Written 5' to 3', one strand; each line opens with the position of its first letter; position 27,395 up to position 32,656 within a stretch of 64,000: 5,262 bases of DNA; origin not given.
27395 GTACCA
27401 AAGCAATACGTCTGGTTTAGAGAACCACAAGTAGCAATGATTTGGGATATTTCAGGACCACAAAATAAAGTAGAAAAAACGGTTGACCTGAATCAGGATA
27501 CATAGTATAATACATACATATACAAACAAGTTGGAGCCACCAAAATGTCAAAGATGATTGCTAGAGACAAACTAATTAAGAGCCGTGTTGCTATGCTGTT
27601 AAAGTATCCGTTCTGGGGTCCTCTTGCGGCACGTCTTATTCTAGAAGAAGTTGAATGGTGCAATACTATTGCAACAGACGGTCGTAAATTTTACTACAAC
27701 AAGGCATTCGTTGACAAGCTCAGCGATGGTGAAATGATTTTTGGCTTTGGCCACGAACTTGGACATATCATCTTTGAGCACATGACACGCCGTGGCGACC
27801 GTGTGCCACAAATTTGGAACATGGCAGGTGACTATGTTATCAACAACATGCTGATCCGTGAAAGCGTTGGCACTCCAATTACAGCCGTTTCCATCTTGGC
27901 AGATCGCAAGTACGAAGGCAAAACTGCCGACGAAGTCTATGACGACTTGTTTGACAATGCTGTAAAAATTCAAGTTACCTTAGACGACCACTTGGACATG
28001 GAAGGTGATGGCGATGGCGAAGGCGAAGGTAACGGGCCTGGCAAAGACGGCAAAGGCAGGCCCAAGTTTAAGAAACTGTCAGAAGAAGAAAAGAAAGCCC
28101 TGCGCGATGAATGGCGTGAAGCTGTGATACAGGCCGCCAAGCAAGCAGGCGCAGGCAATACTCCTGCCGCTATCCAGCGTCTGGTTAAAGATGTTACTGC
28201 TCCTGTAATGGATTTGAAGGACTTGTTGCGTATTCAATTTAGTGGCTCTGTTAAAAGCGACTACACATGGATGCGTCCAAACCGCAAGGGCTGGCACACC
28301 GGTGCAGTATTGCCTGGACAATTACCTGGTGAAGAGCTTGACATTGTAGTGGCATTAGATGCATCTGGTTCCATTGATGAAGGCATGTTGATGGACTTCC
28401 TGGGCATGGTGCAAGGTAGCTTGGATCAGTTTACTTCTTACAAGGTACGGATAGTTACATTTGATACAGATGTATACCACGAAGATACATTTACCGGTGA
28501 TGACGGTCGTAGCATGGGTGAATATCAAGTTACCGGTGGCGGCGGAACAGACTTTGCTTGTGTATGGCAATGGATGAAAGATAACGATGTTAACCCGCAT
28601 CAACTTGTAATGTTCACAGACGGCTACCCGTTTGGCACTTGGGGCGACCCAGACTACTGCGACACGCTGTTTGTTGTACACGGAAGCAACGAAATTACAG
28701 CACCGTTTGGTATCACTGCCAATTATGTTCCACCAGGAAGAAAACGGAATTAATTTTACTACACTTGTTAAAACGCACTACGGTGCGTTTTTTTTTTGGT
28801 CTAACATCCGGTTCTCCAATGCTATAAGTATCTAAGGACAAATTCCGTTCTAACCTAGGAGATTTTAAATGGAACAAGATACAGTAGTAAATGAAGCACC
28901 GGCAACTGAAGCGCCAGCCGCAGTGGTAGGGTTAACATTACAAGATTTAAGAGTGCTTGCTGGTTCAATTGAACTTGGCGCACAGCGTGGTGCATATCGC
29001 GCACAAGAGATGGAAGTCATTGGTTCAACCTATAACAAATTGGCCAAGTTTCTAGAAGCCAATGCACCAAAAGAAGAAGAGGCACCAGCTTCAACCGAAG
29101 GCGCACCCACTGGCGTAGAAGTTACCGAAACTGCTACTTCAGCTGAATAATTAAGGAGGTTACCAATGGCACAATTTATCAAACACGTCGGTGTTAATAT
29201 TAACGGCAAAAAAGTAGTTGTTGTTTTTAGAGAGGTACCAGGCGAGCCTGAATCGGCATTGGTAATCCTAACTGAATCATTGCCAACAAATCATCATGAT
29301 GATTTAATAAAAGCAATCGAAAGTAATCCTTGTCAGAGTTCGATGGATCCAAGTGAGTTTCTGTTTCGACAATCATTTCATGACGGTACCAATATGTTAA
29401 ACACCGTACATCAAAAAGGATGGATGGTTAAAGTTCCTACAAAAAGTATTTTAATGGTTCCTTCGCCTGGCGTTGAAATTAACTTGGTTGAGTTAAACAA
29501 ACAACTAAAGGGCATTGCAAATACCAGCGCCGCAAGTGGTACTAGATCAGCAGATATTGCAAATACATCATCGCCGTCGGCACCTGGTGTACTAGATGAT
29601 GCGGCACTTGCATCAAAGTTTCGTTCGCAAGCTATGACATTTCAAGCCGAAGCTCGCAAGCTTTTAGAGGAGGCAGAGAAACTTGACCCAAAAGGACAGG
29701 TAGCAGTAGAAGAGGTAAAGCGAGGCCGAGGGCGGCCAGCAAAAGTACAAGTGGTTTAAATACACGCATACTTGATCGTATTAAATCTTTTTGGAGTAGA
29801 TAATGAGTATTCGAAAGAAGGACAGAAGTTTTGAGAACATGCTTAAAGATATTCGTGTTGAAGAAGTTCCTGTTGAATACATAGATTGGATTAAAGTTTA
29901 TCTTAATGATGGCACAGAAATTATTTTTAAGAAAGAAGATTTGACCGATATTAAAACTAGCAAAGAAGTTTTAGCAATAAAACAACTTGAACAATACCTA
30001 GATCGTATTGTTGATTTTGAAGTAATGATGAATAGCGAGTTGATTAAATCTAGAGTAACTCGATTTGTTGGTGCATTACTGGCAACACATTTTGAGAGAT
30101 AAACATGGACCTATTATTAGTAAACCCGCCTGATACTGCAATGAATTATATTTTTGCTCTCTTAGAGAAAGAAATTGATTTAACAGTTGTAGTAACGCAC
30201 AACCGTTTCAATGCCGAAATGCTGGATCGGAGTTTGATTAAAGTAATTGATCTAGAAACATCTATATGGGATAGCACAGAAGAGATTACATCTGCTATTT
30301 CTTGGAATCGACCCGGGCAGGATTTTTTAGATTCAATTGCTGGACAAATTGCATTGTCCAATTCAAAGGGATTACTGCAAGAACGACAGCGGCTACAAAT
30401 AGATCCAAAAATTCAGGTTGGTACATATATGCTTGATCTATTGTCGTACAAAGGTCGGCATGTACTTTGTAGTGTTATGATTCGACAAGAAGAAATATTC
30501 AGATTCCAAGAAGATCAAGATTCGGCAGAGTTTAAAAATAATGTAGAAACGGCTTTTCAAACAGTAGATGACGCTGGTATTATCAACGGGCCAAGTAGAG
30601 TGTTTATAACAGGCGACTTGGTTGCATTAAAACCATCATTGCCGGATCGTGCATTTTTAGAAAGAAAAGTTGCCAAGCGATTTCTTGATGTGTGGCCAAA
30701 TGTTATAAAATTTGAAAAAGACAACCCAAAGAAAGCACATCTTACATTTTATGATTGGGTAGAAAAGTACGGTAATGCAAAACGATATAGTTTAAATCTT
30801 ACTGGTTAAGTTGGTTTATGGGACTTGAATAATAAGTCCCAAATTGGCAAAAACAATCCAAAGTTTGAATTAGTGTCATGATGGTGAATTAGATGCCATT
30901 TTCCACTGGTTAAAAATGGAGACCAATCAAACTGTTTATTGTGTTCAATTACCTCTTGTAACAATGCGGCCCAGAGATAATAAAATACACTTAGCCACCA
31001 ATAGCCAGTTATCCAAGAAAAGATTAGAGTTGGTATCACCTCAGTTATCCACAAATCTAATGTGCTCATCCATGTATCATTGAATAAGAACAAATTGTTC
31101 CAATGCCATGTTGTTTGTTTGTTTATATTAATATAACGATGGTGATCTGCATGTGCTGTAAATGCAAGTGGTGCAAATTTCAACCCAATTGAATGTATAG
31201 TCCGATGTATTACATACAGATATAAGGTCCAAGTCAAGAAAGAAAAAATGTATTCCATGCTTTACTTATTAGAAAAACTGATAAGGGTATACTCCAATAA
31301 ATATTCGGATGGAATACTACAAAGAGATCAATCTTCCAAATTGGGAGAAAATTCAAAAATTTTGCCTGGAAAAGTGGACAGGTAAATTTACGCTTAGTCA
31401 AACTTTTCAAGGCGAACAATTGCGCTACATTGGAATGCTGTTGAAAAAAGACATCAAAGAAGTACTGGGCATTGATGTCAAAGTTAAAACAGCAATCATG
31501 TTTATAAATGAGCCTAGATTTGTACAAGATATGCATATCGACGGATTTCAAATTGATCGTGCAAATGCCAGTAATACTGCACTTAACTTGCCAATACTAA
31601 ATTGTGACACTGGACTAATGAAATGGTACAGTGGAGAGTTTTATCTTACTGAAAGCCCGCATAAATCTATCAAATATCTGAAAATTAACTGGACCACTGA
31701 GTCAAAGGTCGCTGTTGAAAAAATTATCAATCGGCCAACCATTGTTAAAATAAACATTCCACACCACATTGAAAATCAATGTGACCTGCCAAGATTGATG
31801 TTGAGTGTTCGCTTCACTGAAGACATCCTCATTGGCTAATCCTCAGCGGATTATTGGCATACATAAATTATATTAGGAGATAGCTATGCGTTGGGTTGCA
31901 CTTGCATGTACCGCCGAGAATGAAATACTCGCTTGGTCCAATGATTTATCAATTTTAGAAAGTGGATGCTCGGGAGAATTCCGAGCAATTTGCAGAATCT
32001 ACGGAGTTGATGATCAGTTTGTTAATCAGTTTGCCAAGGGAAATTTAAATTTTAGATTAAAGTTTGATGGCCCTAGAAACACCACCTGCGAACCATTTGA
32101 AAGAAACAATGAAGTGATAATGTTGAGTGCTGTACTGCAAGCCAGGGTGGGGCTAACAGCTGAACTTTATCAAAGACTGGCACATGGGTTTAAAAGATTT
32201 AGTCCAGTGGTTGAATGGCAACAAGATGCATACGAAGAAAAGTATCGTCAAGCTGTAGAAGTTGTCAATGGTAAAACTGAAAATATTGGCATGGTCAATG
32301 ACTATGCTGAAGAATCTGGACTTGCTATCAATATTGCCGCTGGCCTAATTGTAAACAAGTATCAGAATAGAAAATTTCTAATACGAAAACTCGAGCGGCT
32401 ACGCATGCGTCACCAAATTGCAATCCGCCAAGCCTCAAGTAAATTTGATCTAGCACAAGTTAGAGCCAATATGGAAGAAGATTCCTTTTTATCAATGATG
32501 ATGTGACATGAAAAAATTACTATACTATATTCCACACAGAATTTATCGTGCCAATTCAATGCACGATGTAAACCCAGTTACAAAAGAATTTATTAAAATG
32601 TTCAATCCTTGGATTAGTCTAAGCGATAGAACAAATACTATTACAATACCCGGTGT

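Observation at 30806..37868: Tailoring-enzyme cluster in pairs: 2 membrane di-iron desaturase/hydroxylases, 2 Fe/2OG oxygenases, 2 PP-loop ligases, 2 GNAT-like proteins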

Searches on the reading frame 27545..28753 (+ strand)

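Call 7: search_protein_families(library=pfam, proteins=[window:27545-28753:+], max_evalue=0.01)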
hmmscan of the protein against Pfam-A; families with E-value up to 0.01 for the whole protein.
window:27545-28753:+ (402 aa): 5 families
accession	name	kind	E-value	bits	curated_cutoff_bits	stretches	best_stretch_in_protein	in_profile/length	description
PF13203.12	DUF2201_N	-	8.2e-36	124.4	23.2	1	10-248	6-254/271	Putative metallopeptidase domain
PF09967.15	DUF2201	-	5.1e-18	65.8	26.4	1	267-390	1-118/123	VWA-like domain (DUF2201)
PF01435.24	Peptidase_M48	-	0.0023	18.2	20.3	1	50-93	50-99/186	Peptidase family M48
PF05762.20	VWA_CoxE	-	0.0025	17.7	26.4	1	263-312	55-102/222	VWA domain containing CoxE-like protein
PF00092.34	VWA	-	0.0053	17.4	23.8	0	266-317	1-56/174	von Willebrand factor type A domain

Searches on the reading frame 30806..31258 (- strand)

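Call 3: search_protein_families(library=pfam, proteins=[window:30806-31258:-], max_evalue=0.1)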
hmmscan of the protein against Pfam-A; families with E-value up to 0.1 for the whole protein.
window:30806-31258:- (150 aa): 2 families
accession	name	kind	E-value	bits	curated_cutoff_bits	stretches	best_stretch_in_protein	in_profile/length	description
PF04116.19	FA_hydroxylase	-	2e-12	48.1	31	1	5-145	3-131/132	Fatty acid hydroxylase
PF13980.11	UPF0370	-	0.012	16.2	28.1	1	81-132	2-50/61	Uncharacterised protein family (UPF0370)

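Call 4: search_protein_families(library=phrogs, proteins=[window:30806-31258:-], max_evalue=0.01)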
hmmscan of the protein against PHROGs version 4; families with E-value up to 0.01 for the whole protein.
window:30806-31258:- (150 aa): 0 families

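Call 21: search_protein_families(library=ncbifam, proteins=[window:30806-31258:-], max_evalue=0.1)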
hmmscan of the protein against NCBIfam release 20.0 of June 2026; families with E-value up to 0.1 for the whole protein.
window:30806-31258:- (150 aa): 1 family
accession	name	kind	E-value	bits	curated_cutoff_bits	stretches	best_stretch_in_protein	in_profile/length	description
NF010185.0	PRK13664.1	equivalog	0.012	15.6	98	1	81-132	2-51/65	hypothetical protein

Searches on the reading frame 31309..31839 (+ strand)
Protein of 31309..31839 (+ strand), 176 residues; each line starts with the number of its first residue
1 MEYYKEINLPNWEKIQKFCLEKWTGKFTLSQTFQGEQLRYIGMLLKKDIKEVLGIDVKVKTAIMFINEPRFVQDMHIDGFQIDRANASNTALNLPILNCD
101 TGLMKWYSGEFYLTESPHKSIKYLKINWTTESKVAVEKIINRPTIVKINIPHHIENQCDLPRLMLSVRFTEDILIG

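Call 3: search_protein_families(library=pfam, proteins=[window:31309-31839:+], max_evalue=0.1)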
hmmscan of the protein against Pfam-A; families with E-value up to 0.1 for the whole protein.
window:31309-31839:+ (176 aa): 0 families

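Call 4: search_protein_families(library=phrogs, proteins=[window:31309-31839:+], max_evalue=0.01)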
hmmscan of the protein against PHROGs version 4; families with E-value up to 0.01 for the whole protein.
window:31309-31839:+ (176 aa): 0 families

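Call 21: search_protein_families(library=ncbifam, proteins=[window:31309-31839:+], max_evalue=0.1)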
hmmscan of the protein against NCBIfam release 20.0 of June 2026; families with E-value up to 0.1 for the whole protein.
window:31309-31839:+ (176 aa): 0 families

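Call 105: search_solved_structures(query=A6, max_evalue=10)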
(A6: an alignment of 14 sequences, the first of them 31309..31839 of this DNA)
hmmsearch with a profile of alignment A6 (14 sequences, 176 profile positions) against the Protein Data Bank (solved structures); distinct sequences matched with E-value up to 10: 1.
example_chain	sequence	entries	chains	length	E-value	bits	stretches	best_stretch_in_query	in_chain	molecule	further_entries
2fbo_J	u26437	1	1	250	0.036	17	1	56-116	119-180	variable region-containing chitin-binding protein 3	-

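Call 119: search_protein_families(library=pfam, alignment_id=A12, max_evalue=0.1)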
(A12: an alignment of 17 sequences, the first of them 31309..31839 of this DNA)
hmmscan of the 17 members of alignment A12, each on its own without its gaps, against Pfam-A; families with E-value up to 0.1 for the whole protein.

A. member 1, window:31309-31839:+ (176 aa): 0 families

B. families by the number of members that match (of 17 scanned): 2 families
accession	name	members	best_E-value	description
PF05118.21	Asp_Arg_Hydrox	2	2.6e-10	Aspartyl/Asparaginyl beta-hydroxylase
PF00814.31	TsaD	1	0.036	tRNA N6-adenosine threonylcarbamoyltransferase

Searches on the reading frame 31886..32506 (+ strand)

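Call 3: search_protein_families(library=pfam, proteins=[window:31886-32506:+], max_evalue=0.1)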
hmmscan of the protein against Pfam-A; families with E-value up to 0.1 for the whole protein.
window:31886-32506:+ (206 aa): 2 families
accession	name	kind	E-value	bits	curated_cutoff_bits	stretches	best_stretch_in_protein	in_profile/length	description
PF21508.2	MenC_N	-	0.029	14.9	27.3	1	75-131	15-71/94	MenC, N-terminal domain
PF24592.1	DUF7616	-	0.036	14.5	27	1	179-201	27-49/56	Family of unknown function (DUF7616)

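Call 4: search_protein_families(library=phrogs, proteins=[window:31886-32506:+], max_evalue=0.01)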
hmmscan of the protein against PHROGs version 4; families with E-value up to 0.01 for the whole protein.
window:31886-32506:+ (206 aa): 0 families

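Call 21: search_protein_families(library=ncbifam, proteins=[window:31886-32506:+], max_evalue=0.1)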
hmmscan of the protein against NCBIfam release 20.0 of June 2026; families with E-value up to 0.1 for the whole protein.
window:31886-32506:+ (206 aa): 1 family
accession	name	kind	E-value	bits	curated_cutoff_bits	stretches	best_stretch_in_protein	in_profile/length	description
TIGR01487.1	Pglycolate_arch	equivalog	0.049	13.5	122.75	1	113-171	97-157/215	phosphoglycolate phosphatase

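Call 128: search_protein_families(library=pfam, proteins=[window:31886-32506:+], max_evalue=1)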
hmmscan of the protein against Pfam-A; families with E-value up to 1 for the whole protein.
window:31886-32506:+ (206 aa): 2 families
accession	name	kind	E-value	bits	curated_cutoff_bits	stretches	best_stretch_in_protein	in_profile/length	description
PF21508.2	MenC_N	-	0.029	14.9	27.3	1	75-131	15-71/94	MenC, N-terminal domain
PF24592.1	DUF7616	-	0.036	14.5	27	1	179-201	27-49/56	Family of unknown function (DUF7616)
